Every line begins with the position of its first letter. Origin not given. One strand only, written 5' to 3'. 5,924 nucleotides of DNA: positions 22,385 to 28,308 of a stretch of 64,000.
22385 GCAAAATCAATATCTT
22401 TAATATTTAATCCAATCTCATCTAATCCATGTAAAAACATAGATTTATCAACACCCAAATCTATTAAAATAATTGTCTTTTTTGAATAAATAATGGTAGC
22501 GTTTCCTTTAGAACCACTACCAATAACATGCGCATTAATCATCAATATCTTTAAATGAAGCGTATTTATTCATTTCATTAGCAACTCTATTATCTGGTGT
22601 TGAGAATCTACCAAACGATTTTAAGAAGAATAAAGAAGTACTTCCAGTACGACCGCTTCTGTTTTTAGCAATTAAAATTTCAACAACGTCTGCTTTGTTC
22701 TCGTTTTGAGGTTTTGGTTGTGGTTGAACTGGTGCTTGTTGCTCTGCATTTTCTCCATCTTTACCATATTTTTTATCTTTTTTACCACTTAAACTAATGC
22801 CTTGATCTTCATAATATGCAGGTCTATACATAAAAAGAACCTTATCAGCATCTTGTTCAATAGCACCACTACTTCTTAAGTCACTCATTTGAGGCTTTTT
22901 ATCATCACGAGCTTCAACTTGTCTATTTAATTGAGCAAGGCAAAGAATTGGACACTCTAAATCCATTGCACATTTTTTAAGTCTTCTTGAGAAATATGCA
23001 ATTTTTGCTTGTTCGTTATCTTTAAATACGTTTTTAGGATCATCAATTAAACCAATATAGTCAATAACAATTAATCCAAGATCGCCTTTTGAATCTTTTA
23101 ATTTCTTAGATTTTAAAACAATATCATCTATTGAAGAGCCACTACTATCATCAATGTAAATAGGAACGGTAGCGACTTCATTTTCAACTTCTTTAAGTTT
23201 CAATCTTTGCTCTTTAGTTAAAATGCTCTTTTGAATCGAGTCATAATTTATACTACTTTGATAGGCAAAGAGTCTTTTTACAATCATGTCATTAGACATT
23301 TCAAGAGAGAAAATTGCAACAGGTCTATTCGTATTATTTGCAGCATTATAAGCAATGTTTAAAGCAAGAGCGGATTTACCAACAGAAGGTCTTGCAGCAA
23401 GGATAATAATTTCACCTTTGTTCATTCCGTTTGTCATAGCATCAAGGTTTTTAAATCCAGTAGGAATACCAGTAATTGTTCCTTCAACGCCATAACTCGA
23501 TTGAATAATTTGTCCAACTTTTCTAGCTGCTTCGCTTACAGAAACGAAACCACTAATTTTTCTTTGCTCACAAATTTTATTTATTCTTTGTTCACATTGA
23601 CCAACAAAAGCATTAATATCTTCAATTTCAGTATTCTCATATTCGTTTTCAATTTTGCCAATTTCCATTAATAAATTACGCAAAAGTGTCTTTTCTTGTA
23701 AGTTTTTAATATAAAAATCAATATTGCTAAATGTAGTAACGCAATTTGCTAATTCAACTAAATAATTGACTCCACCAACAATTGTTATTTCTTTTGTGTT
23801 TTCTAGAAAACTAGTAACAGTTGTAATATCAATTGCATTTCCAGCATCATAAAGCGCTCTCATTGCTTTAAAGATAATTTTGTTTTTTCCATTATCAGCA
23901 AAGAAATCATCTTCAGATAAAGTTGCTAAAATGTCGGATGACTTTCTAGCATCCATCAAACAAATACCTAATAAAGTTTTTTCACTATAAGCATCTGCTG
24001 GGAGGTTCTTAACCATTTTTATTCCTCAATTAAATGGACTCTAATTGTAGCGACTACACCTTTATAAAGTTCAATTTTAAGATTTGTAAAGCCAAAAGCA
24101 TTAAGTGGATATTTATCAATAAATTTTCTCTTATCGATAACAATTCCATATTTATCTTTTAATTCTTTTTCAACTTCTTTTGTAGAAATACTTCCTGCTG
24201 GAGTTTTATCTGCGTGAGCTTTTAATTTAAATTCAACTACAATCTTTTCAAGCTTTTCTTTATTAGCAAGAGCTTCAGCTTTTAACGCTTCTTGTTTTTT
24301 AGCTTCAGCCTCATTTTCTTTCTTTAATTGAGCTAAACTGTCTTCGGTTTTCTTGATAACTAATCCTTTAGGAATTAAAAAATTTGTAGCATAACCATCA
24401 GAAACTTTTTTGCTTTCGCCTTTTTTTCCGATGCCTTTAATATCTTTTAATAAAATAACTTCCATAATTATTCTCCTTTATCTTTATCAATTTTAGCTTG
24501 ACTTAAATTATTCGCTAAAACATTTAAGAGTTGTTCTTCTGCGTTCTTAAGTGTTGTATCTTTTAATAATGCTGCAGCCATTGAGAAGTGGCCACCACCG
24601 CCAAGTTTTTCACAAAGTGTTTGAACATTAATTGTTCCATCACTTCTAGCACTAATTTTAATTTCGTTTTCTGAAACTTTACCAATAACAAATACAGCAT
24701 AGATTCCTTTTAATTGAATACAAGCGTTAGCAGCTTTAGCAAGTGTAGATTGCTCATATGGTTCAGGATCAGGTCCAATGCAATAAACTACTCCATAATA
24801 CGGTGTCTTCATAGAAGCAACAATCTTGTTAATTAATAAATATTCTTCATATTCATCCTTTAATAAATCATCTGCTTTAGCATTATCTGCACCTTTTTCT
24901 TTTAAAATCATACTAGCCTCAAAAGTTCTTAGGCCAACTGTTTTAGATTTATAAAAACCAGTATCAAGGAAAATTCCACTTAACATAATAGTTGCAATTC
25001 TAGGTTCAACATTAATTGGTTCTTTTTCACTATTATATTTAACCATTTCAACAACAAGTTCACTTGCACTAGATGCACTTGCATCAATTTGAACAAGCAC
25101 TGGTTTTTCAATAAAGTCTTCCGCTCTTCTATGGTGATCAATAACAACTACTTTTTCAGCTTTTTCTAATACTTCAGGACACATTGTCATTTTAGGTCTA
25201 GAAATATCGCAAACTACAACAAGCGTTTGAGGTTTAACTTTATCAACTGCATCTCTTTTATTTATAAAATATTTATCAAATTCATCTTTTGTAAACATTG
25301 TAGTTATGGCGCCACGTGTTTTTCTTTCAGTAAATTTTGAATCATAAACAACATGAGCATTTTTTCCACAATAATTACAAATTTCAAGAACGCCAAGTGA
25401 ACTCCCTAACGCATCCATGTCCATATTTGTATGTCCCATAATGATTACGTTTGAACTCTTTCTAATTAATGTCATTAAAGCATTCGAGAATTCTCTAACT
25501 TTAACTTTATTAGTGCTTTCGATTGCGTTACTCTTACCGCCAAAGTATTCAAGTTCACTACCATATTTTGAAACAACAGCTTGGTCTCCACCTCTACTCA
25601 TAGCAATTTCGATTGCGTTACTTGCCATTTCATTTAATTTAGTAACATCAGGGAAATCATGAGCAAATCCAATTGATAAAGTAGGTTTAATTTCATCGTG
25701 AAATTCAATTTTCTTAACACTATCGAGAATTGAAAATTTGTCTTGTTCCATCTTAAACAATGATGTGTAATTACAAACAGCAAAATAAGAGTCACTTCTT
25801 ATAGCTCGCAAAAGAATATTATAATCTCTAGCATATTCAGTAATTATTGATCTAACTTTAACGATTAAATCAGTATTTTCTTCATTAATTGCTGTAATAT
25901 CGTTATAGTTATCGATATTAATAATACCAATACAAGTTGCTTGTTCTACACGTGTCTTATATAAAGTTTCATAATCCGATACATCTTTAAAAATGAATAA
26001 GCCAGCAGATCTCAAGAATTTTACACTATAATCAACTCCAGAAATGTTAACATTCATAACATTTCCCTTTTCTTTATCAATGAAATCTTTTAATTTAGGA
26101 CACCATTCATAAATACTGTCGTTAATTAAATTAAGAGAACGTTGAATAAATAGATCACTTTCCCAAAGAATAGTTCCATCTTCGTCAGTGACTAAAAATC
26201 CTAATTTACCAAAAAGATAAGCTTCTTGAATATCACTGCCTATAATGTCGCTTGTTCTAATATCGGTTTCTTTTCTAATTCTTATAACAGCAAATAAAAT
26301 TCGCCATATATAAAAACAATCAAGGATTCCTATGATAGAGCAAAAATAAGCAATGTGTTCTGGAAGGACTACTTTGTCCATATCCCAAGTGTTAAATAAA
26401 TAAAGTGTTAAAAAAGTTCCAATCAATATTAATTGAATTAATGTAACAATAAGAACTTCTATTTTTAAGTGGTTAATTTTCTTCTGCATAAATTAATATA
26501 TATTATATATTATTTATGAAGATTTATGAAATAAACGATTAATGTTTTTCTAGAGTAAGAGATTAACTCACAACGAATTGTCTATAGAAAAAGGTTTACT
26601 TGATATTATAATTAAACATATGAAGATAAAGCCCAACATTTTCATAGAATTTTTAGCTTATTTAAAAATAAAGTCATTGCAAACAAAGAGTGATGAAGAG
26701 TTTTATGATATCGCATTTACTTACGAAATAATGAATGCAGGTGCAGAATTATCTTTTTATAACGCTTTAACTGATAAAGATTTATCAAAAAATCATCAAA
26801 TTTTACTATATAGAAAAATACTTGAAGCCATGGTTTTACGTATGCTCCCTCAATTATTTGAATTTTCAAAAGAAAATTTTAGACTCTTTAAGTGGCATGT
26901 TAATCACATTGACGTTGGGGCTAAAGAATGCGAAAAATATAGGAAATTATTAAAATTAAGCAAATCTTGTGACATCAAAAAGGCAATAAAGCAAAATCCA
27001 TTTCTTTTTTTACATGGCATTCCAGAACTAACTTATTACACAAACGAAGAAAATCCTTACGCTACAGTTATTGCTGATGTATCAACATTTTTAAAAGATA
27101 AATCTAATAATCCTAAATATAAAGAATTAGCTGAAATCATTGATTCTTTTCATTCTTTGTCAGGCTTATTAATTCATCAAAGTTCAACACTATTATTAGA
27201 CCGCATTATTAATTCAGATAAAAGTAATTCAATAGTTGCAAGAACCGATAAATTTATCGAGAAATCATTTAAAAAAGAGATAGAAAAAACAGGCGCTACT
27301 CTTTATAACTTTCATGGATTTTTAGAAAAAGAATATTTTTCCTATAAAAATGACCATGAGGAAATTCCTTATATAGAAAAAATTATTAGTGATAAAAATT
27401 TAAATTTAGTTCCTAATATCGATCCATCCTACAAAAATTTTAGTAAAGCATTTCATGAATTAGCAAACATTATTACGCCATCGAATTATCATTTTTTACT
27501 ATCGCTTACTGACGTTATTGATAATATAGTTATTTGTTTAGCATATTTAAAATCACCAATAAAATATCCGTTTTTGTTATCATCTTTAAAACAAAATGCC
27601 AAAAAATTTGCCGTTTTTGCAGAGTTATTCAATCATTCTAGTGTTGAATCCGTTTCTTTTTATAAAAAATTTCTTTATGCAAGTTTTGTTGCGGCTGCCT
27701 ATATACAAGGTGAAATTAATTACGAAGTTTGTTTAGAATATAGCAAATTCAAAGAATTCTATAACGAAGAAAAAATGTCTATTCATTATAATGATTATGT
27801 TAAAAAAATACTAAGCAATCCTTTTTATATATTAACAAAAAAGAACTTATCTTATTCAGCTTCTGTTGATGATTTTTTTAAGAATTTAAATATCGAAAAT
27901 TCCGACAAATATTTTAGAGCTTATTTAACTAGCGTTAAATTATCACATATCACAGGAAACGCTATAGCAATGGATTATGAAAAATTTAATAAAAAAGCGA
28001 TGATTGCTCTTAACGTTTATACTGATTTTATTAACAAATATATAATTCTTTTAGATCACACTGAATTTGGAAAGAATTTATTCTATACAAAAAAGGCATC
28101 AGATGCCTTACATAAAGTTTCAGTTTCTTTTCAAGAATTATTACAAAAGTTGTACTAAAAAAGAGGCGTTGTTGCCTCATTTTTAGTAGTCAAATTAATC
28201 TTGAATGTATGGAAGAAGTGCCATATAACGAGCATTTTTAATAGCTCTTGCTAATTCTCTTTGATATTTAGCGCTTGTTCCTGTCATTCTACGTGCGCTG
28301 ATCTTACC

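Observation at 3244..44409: Recurrent ~30-nt motif, four same-strand copies, all reading as K/E-N-x-A-K-[LIV]-[ND]-Y-F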

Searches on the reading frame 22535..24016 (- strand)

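Call 44: search_protein_families(library=pfam, proteins=[window:22535-24016:-], max_evalue=0.00001)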
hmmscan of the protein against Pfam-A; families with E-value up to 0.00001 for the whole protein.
window:22535-24016:- (493 aa): 3 families
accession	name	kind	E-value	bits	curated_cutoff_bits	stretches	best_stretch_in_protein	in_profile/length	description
PF03796.21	DnaB_C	-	9.4e-85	284.5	27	1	183-472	1-254/255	DnaB-like helicase C terminal domain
PF00772.26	DnaB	-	1.4e-21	76.9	23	1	6-108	3-103/103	DnaB-like helicase N terminal domain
PF13481.12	AAA_25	-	1.5e-10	41.5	27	1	196-360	27-187/195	AAA domain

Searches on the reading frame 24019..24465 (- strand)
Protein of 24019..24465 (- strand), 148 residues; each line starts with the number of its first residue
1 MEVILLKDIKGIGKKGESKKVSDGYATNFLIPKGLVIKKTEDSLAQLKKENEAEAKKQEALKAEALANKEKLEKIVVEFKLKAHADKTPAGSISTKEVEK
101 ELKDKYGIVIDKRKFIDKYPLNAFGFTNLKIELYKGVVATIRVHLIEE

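Call 44: search_protein_families(library=pfam, proteins=[window:24019-24465:-], max_evalue=0.00001)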
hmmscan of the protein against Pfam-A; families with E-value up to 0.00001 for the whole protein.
window:24019-24465:- (148 aa): 2 families
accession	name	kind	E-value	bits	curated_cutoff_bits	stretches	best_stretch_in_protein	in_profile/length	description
PF01281.25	Ribosomal_L9_N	-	1.5e-18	66.5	20.7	1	1-47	1-47/47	Ribosomal protein L9, N-terminal domain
PF03948.19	Ribosomal_L9_C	-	1.2e-15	58.1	23.2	1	63-145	1-84/86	Ribosomal protein L9, C-terminal domain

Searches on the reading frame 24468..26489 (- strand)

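Call 44: search_protein_families(library=pfam, proteins=[window:24468-26489:-], max_evalue=0.00001)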
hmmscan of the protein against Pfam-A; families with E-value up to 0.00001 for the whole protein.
window:24468-26489:- (673 aa): 3 families
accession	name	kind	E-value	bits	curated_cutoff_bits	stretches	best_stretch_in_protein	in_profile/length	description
PF24898.2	GGDEF_GdpP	-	1.3e-28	100.2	30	1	190-311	1-123/126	Cyclic-di-AMP phosphodiesterase GdpP-like, GGDEF domain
PF01368.27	DHH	-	3.1e-24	86.1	28.1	1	347-506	1-125/125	DHH family, N-terminal domain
PF02272.25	DHHA1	-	1.6e-11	45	25.9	1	578-660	13-98/102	DHHA1 domain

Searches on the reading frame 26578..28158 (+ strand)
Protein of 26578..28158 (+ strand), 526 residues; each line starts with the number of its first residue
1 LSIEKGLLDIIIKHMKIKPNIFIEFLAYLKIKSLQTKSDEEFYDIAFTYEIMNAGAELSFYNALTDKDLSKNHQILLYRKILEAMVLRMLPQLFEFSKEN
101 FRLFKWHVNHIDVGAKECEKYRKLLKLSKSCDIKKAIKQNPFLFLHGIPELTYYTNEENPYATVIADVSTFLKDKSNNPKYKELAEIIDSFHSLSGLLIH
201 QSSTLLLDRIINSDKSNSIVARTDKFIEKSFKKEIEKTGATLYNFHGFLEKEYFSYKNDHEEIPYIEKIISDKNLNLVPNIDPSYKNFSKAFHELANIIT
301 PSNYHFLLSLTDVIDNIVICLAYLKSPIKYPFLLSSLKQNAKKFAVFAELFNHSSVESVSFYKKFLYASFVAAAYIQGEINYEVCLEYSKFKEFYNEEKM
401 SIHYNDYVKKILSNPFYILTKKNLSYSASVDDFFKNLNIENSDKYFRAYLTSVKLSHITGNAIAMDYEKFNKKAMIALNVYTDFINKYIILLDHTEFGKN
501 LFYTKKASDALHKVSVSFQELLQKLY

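Call 44: search_protein_families(library=pfam, proteins=[window:26578-28158:+], max_evalue=0.00001)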
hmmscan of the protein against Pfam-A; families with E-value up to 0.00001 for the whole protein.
window:26578-28158:+ (526 aa): 0 families

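Call 69: find_homologous_proteins(query=window:26578-28158:+, max_evalue=0.001)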
Query window:26578-28158:+ (526 aa): 3 proteins with E <= 0.001 among 8000 candidates.
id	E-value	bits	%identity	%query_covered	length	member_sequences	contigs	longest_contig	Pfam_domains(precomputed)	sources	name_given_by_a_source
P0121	0.0e+0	1089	98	97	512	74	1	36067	-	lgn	-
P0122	6.5e-260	881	77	100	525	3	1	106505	-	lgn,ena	-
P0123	1.8e-252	856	77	97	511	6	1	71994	-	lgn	-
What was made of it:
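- Tried and rejected: It has homologues only in this species and its sister, so it cannot serve the whole clade (call 69).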
